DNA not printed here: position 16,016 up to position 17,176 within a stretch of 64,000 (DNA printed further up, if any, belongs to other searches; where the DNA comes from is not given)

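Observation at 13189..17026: SapC / LapG-like BTLCP protease / degenerate HD-GYP membrane sensor: a possible LapD-LapG type switch built on HD-GYP instead of GGDEF-EAL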

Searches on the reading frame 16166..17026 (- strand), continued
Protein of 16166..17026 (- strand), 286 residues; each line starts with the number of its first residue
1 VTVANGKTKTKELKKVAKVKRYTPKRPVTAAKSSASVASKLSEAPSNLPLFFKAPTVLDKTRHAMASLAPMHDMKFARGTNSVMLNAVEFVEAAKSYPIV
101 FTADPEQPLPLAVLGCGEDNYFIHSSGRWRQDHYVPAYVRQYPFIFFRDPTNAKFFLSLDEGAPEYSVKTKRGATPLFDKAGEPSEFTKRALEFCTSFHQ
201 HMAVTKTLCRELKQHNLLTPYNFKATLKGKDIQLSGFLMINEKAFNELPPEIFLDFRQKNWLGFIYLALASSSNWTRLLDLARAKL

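Call 87: find_related_loci(query=A2, collection=genome_contigs, flank=10000)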
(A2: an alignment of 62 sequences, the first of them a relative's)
Query A2 (284 aa) in genome_contigs; peptide patterns used: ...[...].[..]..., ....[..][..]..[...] (x = any residue, [..] = any of these).
131 stretches matched a pattern; 119 encode a relative of the query (tblastn E <= 1e-3); the best 80 are kept; 79 distinct loci.
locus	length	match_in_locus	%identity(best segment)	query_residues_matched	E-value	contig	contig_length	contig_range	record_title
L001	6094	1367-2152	52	11-280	9e-91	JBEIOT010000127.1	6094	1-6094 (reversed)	MAG: Azospirillum sp. isolate Sample-106-S6-bin-20 Sample_106_S6-bin_20-k141_2205837, whole genome shotgun sequence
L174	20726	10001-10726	53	42-284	1e-87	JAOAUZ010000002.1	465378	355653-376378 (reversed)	MAG: Rickettsiales bacterium isolate ssMAG-31 ss-C24, whole genome shotgun sequence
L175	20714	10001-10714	53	44-281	4e-86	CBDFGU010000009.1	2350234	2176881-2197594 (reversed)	MAG: Rickettsiales bacterium isolate 65efd935-89ef-4d18-82de-10c37dfece6b genome assembly, contig: chromosome_2, whole g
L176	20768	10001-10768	50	28-283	3e-83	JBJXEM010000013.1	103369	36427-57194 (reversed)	MAG: Rickettsiales bacterium isolate P.bin.123 k127_1116402, whole genome shotgun sequence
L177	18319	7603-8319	54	45-283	2e-82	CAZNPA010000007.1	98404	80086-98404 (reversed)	MAG TPA_asm: uncultured Rickettsiales bacterium isolate binchicken_co199_43 genome assembly, contig: NODE_290_length_984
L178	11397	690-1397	51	45-280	3e-81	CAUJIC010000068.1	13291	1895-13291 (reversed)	MAG: Pseudomonadota bacterium isolate KLAP13 genome assembly, contig: KLAP13_493425, whole genome shotgun sequence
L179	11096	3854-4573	51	40-279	6e-80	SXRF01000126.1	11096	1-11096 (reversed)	MAG: Rickettsiales bacterium isolate F1-140-MAGs051 F1-140__c559586, whole genome shotgun sequence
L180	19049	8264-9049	50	28-282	5e-80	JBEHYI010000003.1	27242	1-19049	MAG: Pseudomonadota bacterium isolate ESF1.bin.40 NODE_1763_length_27242_cov_3.607302, whole genome shotgun sequence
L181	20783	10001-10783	47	24-283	2e-79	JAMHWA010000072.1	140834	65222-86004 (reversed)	MAG: Alphaproteobacteria bacterium isolate UR_AS_maxbin.022 k201_2039149, whole genome shotgun sequence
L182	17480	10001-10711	50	43-279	2e-77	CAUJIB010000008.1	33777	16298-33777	MAG: Pseudomonadota bacterium isolate KLAP23 genome assembly, contig: KLAP23_90600, whole genome shotgun sequence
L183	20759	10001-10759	50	29-280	1e-77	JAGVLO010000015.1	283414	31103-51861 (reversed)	MAG: Alphaproteobacteria bacterium isolate SW_2 c_000000018292, whole genome shotgun sequence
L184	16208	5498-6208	52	46-281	3e-77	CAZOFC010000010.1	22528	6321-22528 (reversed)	MAG TPA_asm: uncultured Azospirillum sp. isolate SRP287051_co1_187 genome assembly, contig: NODE_3359_length_22528_cov_7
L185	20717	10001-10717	49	42-280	6e-77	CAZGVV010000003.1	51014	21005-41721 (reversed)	MAG TPA_asm: uncultured Rickettsiales bacterium isolate SRP170004_co1_620 genome assembly, contig: NODE_795_length_51014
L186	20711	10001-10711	48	43-279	1e-76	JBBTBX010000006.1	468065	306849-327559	MAG: Pseudomonadota bacterium isolate H41-bin258_1 H41_bin258_1_000000000006, whole genome shotgun sequence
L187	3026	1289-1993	47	47-281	1e-75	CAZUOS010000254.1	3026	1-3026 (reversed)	MAG TPA_asm: uncultured Azospirillum sp. isolate SRP135725_co3_511 genome assembly, contig: NODE_58366_length_3026_cov_8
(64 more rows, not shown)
